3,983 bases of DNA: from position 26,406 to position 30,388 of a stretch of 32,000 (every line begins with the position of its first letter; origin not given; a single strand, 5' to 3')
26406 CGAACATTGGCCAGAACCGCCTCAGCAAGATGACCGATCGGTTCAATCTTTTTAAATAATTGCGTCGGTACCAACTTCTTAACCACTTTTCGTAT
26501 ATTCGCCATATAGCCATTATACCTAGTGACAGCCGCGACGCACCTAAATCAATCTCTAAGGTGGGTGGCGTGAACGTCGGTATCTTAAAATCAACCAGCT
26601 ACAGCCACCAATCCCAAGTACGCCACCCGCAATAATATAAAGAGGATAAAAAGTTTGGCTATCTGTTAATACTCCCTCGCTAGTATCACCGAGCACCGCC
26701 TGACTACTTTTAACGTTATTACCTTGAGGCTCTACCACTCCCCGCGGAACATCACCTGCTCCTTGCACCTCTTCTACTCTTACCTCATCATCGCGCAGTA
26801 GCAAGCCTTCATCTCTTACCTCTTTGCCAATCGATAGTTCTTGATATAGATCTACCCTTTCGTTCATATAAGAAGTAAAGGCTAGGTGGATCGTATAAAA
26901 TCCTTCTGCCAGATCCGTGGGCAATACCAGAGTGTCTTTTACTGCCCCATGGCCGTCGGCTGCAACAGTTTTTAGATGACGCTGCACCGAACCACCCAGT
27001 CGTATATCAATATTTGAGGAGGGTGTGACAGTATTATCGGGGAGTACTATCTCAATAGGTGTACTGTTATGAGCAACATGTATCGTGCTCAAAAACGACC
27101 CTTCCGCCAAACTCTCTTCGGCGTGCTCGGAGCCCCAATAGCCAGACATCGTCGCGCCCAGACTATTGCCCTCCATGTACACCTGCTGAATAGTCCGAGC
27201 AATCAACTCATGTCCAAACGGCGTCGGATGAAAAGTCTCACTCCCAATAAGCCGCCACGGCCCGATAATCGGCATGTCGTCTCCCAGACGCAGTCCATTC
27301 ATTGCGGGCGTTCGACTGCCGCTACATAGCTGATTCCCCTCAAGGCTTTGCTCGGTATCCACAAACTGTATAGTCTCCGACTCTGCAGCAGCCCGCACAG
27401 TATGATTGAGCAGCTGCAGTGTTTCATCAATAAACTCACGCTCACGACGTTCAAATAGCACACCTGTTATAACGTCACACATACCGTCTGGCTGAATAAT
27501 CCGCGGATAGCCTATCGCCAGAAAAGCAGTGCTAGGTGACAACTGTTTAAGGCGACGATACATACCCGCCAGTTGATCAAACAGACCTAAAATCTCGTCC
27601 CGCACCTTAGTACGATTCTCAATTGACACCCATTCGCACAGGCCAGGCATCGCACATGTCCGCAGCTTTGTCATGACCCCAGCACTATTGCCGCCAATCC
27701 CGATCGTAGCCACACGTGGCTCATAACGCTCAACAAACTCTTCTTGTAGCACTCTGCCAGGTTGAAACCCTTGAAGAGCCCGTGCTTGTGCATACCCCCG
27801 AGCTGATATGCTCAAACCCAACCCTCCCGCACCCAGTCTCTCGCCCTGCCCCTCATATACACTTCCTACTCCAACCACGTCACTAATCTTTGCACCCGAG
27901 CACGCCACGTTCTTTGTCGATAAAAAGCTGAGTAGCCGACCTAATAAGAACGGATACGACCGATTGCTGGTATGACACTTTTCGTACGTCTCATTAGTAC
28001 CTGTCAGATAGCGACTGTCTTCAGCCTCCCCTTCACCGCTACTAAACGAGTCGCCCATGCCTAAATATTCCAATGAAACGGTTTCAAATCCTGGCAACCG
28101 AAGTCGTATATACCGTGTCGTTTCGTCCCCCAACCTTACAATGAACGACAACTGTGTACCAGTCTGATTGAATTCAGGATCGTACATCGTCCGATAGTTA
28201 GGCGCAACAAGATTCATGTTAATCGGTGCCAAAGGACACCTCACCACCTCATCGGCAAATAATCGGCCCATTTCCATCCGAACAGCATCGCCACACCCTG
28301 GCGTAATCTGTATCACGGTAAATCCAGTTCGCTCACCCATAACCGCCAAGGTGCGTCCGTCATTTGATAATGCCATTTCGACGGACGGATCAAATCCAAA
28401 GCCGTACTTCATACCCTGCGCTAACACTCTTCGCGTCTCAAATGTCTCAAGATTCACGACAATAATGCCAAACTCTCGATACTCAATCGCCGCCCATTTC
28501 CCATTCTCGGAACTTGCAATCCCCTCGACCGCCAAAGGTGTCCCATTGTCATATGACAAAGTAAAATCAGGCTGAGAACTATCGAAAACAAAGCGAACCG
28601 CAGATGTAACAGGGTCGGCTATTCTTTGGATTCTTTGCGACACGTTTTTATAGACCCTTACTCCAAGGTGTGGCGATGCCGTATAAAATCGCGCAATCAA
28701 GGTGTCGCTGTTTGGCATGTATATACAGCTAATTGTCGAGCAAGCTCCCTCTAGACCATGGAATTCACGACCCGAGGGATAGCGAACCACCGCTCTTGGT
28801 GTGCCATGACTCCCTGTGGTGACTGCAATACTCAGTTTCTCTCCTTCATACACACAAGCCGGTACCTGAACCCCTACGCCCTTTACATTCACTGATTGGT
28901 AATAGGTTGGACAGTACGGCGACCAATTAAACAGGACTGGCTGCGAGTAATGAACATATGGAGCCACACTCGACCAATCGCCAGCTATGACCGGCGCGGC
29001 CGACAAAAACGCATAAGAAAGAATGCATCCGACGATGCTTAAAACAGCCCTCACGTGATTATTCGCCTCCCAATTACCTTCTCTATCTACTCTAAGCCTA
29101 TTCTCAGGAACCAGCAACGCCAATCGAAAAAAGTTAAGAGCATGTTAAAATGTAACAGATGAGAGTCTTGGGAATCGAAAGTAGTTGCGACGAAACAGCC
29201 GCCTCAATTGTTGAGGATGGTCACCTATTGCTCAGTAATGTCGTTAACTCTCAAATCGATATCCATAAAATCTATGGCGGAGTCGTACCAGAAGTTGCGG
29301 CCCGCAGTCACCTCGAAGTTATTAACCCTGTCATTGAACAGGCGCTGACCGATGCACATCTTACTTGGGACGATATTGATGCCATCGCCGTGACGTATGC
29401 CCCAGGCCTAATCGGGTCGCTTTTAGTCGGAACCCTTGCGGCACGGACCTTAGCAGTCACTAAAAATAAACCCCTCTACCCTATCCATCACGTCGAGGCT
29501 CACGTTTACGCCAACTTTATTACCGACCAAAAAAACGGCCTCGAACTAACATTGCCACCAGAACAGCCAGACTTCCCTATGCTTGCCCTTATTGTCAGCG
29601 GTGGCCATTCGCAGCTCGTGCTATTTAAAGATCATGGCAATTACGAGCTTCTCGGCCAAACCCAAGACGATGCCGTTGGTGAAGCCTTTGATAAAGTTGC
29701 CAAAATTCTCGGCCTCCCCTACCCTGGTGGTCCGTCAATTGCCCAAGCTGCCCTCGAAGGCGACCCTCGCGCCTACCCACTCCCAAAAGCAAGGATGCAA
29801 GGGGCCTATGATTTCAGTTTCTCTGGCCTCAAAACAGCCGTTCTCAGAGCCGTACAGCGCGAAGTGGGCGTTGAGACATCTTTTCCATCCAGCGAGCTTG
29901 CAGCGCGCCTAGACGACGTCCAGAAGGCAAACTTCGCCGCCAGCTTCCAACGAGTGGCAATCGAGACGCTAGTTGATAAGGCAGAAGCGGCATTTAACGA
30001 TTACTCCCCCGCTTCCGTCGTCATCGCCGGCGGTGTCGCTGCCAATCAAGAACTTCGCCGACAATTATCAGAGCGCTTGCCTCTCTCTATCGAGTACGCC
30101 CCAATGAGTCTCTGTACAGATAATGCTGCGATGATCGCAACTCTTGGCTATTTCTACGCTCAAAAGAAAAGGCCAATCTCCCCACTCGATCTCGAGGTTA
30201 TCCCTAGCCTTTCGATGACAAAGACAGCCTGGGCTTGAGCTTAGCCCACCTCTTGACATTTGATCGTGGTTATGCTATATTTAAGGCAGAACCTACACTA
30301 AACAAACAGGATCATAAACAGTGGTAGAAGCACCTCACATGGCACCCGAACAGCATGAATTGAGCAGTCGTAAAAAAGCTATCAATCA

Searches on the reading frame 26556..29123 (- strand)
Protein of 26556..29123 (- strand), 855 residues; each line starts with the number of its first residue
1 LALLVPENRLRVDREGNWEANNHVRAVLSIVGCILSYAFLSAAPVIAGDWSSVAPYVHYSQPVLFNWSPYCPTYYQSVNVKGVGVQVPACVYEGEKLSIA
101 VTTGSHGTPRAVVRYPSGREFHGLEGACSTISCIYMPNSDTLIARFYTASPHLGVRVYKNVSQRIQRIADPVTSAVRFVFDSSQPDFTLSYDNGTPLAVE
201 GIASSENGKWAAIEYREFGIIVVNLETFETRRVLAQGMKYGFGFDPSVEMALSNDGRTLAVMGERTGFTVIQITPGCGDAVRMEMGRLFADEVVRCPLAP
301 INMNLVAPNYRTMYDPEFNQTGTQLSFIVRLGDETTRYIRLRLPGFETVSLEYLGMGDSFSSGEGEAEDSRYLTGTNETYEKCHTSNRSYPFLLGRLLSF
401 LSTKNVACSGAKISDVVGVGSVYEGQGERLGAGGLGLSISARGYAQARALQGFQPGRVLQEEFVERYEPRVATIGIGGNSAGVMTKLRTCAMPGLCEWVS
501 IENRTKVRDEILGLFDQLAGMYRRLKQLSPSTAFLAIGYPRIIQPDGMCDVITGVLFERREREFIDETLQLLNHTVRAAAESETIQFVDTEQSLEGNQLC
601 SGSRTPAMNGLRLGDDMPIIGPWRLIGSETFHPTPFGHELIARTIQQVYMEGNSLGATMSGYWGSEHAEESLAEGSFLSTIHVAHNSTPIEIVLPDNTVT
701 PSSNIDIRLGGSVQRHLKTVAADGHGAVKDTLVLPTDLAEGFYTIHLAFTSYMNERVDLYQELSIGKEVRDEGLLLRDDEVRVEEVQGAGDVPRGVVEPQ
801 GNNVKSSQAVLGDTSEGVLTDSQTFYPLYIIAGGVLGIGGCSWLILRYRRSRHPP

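Call 86: search_protein_families(library=pfam, proteins=[window:26556-29123:-], max_evalue=0.00001)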
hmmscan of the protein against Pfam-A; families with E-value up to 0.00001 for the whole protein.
window:26556-29123:- (855 aa): 1 family
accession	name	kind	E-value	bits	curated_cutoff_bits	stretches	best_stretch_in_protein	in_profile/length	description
PF13472.12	Lipase_GDSL_2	-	1.2e-11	45.8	32.9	1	357-640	3-178/178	GDSL-like Lipase/Acylhydrolase family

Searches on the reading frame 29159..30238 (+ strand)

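Call 88: search_protein_families(library=pfam, proteins=[window:29159-30238:+], max_evalue=0.001)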
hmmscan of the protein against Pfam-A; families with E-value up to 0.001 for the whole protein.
window:29159-30238:+ (359 aa): 2 families
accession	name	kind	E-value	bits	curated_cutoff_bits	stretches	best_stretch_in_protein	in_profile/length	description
PF00814.31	TsaD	-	6.8e-92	308.3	24.8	1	24-327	2-263/264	tRNA N6-adenosine threonylcarbamoyltransferase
PF22521.2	HypF_C_2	-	1.4e-05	25.4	27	1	214-307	133-217/241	Carbamoyltransferase, Kae1-like Domain, second subdomain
